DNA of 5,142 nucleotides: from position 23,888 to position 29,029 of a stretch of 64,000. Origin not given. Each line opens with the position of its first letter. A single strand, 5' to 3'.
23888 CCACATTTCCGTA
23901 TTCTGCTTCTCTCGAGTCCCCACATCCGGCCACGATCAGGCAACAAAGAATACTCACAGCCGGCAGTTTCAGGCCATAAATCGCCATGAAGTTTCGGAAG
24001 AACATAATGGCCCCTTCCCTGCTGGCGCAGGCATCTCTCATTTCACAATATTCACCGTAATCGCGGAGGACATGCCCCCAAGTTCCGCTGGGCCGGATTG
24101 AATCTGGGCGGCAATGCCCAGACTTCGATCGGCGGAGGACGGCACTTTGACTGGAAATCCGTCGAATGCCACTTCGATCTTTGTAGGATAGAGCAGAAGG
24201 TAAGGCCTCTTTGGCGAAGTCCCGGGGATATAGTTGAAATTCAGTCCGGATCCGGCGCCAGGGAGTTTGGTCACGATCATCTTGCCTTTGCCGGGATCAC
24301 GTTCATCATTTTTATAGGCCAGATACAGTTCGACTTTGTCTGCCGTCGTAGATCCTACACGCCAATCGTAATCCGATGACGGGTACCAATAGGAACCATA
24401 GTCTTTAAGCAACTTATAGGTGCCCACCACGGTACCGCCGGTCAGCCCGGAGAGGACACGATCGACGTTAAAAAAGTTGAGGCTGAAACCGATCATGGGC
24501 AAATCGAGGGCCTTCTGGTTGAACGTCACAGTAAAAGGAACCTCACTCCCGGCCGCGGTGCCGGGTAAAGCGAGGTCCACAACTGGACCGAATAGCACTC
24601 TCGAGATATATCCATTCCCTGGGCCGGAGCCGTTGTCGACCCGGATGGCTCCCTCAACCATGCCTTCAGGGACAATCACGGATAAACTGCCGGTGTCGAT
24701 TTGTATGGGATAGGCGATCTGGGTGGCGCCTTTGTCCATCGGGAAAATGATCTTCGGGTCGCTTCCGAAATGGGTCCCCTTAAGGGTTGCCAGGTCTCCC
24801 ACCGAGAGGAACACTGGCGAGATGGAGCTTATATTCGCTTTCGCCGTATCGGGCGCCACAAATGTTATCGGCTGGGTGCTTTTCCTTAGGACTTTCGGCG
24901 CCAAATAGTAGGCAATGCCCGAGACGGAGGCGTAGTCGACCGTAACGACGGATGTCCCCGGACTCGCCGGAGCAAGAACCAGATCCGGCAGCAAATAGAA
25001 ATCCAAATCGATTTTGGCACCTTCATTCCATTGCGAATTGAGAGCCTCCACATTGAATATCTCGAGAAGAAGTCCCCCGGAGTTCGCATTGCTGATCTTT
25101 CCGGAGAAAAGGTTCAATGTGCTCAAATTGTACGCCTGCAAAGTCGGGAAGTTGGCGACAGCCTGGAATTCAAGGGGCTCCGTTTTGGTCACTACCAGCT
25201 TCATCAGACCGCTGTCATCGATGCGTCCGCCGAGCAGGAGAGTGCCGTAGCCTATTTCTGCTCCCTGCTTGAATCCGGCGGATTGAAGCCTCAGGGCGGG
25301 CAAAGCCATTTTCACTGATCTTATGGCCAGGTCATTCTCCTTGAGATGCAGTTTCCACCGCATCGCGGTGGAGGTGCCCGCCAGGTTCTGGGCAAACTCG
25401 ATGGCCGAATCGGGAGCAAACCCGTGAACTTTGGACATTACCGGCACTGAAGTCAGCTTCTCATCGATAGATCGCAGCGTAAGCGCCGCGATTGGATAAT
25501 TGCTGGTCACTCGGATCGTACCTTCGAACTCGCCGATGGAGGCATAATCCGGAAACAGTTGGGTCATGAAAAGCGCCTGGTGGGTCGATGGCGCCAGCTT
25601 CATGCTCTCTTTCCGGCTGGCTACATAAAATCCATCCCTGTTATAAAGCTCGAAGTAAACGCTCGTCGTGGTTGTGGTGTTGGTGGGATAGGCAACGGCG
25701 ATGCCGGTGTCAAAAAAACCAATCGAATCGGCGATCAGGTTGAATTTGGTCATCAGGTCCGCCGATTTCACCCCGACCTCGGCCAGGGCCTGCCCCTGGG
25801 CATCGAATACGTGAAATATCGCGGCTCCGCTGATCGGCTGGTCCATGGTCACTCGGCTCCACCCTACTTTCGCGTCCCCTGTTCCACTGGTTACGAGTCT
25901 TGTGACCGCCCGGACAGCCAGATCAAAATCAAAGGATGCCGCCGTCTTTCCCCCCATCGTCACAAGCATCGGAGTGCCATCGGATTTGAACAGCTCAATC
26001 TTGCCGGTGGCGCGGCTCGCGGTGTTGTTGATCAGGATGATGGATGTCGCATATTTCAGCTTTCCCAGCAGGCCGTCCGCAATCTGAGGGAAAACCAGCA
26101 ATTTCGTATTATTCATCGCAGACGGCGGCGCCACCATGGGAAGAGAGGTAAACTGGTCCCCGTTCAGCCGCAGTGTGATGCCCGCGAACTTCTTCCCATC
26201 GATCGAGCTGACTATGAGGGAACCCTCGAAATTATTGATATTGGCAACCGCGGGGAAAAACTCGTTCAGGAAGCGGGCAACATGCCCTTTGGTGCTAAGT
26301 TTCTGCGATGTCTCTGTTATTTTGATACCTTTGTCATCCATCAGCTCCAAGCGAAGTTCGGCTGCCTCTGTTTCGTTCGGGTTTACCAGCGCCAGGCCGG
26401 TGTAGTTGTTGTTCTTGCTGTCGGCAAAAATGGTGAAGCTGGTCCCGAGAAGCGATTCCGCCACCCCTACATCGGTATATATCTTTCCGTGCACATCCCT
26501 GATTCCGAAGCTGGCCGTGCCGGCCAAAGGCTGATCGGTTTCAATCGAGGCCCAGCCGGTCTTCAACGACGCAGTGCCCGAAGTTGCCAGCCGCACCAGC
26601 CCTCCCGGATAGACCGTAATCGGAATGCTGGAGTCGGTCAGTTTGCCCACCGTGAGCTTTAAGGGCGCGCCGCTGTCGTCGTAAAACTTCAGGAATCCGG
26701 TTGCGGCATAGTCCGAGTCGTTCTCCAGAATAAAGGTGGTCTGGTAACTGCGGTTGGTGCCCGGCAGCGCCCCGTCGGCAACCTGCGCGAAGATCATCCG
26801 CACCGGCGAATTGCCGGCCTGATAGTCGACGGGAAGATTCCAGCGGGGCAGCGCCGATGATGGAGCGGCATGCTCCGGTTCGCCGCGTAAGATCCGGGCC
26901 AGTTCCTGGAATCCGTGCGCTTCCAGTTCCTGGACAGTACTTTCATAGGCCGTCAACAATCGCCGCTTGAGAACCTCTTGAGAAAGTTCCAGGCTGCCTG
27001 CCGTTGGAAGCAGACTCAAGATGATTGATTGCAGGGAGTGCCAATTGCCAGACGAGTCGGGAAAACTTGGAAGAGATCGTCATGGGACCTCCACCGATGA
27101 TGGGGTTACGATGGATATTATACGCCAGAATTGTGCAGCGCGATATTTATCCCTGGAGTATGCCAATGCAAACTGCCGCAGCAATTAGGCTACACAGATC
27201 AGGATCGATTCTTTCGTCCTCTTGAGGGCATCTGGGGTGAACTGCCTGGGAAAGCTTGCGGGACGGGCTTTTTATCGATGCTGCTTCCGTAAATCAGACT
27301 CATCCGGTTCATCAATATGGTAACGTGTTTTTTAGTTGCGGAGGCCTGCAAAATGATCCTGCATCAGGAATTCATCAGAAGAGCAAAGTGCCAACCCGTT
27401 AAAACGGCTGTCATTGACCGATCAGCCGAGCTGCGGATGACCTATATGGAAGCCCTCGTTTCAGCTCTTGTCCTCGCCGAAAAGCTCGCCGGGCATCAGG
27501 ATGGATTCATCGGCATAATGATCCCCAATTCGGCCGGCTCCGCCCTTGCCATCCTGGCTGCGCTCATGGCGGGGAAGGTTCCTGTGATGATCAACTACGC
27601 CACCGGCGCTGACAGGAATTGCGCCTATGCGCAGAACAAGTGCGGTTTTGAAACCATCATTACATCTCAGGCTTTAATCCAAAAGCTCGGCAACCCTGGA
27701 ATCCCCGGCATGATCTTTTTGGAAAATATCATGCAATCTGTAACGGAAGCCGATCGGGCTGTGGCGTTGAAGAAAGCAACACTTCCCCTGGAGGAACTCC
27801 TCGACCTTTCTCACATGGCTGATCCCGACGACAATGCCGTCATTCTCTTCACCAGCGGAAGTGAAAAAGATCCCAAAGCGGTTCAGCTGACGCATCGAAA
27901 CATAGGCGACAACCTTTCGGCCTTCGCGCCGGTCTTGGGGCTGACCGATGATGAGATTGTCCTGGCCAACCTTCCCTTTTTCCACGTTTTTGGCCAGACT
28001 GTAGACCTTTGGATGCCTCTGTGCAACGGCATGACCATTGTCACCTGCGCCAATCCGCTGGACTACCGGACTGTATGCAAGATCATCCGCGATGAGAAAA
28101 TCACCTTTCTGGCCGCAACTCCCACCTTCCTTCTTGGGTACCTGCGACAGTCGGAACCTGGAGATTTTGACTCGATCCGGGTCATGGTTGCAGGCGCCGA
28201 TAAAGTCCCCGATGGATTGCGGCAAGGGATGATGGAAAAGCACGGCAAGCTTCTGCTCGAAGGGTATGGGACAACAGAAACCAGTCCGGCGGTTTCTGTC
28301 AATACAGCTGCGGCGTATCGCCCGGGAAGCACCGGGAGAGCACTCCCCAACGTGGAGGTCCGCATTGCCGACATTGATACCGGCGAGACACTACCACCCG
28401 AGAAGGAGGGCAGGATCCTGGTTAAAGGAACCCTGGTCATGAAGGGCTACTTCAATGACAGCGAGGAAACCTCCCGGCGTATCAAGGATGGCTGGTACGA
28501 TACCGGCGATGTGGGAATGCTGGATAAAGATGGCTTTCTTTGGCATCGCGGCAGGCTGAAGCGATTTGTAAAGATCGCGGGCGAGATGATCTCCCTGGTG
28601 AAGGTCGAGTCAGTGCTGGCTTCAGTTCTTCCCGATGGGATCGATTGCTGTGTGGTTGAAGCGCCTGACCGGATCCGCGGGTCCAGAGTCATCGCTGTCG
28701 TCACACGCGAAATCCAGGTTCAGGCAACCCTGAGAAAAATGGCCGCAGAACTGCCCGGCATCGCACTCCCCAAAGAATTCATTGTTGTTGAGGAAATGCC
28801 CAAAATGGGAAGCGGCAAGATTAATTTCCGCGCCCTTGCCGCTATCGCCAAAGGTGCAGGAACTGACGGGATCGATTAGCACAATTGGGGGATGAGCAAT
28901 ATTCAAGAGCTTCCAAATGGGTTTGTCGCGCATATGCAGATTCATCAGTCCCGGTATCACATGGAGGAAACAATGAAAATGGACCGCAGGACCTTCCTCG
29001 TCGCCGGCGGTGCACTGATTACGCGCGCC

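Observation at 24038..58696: Recurring, apparently uncharacterised ~105-aa module in ~20 copies across five large secreted proteins with different enzymatic heads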

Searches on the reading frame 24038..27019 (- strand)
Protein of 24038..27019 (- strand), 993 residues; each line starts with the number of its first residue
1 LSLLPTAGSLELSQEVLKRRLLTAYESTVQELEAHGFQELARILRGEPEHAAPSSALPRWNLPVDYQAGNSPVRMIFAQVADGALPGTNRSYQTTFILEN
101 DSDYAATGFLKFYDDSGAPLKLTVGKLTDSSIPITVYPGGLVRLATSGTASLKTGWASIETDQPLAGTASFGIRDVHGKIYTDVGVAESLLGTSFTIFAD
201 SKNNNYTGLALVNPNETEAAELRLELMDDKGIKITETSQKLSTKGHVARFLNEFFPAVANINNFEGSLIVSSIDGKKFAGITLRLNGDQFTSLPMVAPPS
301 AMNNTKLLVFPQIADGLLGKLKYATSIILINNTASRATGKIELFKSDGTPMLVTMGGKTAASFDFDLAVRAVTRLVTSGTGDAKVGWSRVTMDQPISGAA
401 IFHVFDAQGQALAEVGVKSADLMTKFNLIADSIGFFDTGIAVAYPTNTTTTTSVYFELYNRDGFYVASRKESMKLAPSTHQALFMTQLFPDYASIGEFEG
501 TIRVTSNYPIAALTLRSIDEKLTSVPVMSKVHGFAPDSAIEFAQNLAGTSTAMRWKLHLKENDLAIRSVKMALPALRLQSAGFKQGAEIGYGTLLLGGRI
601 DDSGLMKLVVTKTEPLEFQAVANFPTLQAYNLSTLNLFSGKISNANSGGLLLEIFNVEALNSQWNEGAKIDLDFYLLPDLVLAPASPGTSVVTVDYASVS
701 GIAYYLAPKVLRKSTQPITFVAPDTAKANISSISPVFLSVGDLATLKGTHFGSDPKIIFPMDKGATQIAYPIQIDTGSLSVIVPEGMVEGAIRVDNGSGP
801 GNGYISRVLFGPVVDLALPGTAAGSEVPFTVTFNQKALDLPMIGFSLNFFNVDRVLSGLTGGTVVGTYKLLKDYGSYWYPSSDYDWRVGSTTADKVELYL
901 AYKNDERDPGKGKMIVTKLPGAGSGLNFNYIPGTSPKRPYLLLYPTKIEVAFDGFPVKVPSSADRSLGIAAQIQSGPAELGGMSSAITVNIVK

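Call 8: search_protein_families(library=pfam, proteins=[window:24038-27019:-], max_evalue=1)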
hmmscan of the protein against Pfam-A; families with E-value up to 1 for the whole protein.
window:24038-27019:- (993 aa): 0 families

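Call 9: search_protein_families(library=ncbifam, proteins=[window:24038-27019:-], max_evalue=1)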
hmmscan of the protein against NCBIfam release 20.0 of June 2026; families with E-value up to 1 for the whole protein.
window:24038-27019:- (993 aa): 0 families

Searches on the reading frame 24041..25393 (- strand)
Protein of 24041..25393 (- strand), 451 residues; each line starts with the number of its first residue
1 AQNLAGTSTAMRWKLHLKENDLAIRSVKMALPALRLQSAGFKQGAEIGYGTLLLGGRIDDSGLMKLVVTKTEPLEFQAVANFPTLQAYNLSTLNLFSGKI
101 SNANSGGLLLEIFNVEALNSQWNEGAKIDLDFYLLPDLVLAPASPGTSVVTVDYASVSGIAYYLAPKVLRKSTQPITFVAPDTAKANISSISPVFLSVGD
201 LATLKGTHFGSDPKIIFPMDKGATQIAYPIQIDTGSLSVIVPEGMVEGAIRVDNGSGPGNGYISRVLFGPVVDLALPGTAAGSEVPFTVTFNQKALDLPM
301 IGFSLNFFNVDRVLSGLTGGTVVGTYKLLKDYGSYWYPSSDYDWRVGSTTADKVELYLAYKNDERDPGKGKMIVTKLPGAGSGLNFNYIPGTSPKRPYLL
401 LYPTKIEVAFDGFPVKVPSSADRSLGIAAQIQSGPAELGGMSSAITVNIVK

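Call 61: search_solved_structures(query=window:24041-25393:-, max_evalue=1)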
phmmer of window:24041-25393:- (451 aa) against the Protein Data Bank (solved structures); distinct sequences matched with E-value up to 1: 0.

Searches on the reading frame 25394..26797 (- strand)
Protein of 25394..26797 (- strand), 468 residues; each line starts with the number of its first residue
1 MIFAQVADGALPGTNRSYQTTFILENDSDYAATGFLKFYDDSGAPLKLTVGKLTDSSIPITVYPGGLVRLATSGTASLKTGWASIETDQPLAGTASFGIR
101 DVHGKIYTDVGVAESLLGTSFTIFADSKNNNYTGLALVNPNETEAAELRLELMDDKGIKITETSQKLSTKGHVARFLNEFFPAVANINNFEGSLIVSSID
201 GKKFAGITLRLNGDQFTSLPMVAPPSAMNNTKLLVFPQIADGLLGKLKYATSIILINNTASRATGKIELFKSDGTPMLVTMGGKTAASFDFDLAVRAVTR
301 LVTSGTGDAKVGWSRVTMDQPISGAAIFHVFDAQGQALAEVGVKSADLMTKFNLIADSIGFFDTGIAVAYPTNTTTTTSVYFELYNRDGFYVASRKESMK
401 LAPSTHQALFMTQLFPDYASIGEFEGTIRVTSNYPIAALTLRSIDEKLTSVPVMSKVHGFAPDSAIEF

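Call 87: search_protein_families(library=pfam, proteins=[window:25394-26797:-], max_evalue=1)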
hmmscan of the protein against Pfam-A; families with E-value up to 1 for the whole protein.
window:25394-26797:- (468 aa): 0 families

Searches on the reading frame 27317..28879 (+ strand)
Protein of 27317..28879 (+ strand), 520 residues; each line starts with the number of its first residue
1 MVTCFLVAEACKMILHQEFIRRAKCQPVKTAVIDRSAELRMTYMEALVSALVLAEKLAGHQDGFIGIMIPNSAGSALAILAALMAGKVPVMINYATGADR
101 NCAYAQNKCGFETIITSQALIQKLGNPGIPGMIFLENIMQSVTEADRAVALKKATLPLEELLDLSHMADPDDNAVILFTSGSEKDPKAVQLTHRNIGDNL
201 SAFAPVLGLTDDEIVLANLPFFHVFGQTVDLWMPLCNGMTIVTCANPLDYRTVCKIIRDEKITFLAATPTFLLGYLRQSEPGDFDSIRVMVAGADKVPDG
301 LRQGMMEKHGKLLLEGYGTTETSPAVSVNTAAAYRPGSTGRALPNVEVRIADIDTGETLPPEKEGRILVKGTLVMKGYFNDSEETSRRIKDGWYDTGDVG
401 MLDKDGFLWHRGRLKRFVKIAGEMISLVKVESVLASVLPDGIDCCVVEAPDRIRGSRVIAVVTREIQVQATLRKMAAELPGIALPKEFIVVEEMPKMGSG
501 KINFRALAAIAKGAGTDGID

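Call 52: search_protein_families(library=pfam, proteins=[window:27317-28879:+], max_evalue=0.001)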
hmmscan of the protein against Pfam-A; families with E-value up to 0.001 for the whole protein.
window:27317-28879:+ (520 aa): 2 families
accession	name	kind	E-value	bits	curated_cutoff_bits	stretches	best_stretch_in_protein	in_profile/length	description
PF00501.34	AMP-binding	-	8.6e-69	232.6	29.9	1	21-379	3-384/384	AMP-binding enzyme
PF13193.12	AMP-binding_C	-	1.6e-10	42.2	24.5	1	429-501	1-76/76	AMP-binding enzyme C-terminal domain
